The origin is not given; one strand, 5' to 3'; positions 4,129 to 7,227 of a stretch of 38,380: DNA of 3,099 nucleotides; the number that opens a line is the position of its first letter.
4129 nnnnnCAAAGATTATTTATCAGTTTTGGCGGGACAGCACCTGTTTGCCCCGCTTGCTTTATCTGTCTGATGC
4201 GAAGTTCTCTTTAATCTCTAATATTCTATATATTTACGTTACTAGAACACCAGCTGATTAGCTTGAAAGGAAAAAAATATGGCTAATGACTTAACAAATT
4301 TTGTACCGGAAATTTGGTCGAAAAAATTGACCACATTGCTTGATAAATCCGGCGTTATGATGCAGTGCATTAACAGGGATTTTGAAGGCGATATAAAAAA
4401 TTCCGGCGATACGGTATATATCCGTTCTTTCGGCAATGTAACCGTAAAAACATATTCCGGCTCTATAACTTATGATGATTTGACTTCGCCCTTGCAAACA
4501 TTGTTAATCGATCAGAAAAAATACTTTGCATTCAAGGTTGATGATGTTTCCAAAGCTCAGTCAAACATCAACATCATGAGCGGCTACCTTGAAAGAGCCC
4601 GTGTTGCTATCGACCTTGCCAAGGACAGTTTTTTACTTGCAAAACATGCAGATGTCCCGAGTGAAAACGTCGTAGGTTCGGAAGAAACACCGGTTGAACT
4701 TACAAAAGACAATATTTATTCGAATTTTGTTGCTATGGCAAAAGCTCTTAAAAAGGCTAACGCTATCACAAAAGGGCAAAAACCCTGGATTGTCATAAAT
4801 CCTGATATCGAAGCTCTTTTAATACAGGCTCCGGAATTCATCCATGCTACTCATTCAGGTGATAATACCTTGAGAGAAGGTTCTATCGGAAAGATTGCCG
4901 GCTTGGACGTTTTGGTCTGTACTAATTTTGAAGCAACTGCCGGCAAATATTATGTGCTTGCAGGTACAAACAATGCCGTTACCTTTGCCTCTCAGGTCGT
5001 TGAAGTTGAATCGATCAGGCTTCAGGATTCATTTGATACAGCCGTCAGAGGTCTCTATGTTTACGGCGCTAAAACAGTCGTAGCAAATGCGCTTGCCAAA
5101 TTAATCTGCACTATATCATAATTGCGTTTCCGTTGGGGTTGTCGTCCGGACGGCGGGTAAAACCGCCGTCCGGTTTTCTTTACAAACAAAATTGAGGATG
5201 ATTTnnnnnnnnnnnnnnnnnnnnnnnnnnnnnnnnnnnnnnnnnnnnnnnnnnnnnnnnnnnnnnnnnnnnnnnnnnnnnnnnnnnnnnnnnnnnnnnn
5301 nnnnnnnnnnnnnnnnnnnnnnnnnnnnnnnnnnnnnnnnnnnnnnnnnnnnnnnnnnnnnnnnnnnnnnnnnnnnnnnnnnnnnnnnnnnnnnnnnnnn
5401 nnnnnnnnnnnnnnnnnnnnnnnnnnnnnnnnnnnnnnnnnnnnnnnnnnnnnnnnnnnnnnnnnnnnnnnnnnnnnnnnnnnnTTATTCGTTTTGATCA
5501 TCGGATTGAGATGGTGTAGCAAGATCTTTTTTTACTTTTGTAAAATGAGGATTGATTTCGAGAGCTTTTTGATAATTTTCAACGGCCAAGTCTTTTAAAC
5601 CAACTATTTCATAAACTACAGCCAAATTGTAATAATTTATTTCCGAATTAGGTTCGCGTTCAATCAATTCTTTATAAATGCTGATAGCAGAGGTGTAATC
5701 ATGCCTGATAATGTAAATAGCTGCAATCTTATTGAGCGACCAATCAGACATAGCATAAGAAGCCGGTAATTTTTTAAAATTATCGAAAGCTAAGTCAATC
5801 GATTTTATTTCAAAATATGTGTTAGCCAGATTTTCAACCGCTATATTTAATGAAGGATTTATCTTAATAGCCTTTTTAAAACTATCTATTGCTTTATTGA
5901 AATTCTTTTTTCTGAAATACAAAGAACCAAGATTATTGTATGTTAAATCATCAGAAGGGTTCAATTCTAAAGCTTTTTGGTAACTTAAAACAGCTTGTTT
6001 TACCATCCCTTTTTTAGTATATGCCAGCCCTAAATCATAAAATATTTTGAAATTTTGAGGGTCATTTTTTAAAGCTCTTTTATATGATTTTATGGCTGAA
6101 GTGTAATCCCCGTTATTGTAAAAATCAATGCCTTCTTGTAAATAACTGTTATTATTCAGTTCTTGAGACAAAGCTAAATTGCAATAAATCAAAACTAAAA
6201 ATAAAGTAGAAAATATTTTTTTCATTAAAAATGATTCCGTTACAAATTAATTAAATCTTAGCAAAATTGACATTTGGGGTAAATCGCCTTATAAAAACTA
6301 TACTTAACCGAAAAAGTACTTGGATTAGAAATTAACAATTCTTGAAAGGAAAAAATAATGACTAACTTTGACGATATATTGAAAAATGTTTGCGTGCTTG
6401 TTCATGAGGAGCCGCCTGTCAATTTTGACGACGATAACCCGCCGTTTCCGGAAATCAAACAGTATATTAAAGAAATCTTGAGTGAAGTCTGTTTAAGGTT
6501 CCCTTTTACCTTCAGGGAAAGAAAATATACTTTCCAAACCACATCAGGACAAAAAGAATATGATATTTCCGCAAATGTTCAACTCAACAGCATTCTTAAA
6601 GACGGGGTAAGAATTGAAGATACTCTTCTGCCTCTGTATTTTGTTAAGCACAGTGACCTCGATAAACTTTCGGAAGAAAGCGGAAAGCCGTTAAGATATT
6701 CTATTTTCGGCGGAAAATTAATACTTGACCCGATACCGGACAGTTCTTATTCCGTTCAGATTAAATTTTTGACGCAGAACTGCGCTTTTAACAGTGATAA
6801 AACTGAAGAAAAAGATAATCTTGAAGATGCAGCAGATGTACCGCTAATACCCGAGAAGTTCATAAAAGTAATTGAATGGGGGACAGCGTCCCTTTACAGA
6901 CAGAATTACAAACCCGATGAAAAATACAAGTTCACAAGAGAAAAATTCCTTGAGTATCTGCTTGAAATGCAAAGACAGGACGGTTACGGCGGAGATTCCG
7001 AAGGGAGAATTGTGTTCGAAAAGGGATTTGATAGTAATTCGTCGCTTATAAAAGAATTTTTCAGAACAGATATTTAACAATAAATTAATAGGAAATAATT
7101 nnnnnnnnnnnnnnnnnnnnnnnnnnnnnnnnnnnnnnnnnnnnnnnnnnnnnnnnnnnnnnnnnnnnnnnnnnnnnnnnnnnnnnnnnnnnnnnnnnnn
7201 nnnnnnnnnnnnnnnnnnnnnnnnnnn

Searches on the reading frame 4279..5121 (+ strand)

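Call 10: search_protein_families(library=pfam, proteins=[window:4279-5121:+], max_evalue=0.001)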
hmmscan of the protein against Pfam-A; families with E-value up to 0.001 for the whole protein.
window:4279-5121:+ (280 aa): 0 families

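Call 27: search_protein_families(library=phrogs, proteins=[window:4279-5121:+], max_evalue=0.001)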
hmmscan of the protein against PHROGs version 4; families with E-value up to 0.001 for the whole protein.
window:4279-5121:+ (280 aa): 3 families
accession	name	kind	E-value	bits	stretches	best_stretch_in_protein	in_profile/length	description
phrog_267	-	head and packaging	5.7e-51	174.9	1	3-274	35-322/410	major head protein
phrog_283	-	head and packaging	6.2e-20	72.9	1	1-255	1-248/385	major head protein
phrog_3437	-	head and packaging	3.6e-05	24.1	1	42-239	41-251/294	major head protein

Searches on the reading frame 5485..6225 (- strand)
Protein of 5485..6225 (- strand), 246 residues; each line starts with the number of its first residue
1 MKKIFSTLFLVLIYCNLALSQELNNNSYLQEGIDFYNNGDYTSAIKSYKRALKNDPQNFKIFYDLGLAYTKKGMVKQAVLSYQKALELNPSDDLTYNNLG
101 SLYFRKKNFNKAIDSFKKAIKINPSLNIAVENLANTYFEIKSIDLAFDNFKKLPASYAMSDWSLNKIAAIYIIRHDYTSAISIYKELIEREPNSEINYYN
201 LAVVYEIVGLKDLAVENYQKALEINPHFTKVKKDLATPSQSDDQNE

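Call 10: search_protein_families(library=pfam, proteins=[window:5485-6225:-], max_evalue=0.001)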
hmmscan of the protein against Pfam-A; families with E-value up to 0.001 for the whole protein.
window:5485-6225:- (246 aa): 28 families (the best 25 are shown)
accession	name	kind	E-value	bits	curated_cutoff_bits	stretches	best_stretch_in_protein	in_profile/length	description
PF00515.34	TPR_1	-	3.2e-42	141.1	27.8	4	95-125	3-33/34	Tetratricopeptide repeat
PF07719.23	TPR_2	-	2.5e-36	121.2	27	4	95-125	3-33/34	Tetratricopeptide repeat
PF13414.12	TPR_11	-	5.9e-34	115.9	26.8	3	35-73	4-42/42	TPR repeat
PF13181.12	TPR_8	-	3e-31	105.3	25.7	3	96-125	4-33/34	Tetratricopeptide repeat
PF13431.12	TPR_17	-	1.3e-23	81.7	24.4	2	82-113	2-33/34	Tetratricopeptide repeat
PF13432.12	TPR_16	-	2.1e-20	73.2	32.7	2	29-92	1-64/65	Tetratricopeptide repeat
PF13424.12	TPR_12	-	8.1e-20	71.2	30.1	2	62-122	6-74/77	Tetratricopeptide repeat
PF14559.12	TPR_19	-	1.1e-17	64.5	25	1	38-92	4-58/68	Tetratricopeptide repeat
PF13428.12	TPR_14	-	4.6e-17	61.3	23.5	0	35-66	11-42/44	Tetratricopeptide repeat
PF24575.1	TPR_Slam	-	3.1e-16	60.1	35.2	0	30-69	52-91/104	Surface lipoprotein assembly modifier, N-terminal TPR repeats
PF13174.12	TPR_6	-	7e-16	58.2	26.3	0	28-57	3-32/33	Tetratricopeptide repeat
PF13176.12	TPR_7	-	1.6e-15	56.2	27.9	0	65-91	5-33/36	Tetratricopeptide repeat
PF13374.12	TPR_10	-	5.3e-12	45.8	27.5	0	95-122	4-31/42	Tetratricopeptide repeat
PF23914.1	TPR_CcmH_CycH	-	1.3e-10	41.8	42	0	33-94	95-156/158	Cytochrome c-type biogenesis protein H TPR domain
PF12895.13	ANAPC3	-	1.4e-09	38.5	27.2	0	14-83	11-80/82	Anaphase-promoting complex, cyclosome, subunit 3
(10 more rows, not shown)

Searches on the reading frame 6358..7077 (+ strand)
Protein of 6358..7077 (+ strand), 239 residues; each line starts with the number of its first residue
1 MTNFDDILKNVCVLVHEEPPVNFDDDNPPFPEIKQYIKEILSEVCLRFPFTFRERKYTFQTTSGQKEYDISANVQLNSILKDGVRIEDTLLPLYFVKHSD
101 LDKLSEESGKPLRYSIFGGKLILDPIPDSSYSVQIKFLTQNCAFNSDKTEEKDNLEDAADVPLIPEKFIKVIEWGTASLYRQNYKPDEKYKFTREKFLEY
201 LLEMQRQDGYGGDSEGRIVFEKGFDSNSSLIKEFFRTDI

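Call 10: search_protein_families(library=pfam, proteins=[window:6358-7077:+], max_evalue=0.001)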
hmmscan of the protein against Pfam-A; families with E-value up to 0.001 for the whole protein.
window:6358-7077:+ (239 aa): 1 family
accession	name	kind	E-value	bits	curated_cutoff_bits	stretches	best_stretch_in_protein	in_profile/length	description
PF24175.2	SU10_adaptor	-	6.1e-10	40.3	27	1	2-208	1-185/194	SU10 adaptor protein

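Call 27: search_protein_families(library=phrogs, proteins=[window:6358-7077:+], max_evalue=0.001)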
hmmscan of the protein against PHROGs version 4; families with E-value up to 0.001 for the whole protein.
window:6358-7077:+ (239 aa): 3 families
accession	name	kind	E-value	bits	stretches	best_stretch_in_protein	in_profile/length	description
phrog_6013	-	tail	2.4e-06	27.8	1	7-169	6-171/228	tail protein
phrog_19385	-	unknown function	1.9e-05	24.9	1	37-135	64-171/249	-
phrog_10775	-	tail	0.00051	20.8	1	118-206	141-219/237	tail protein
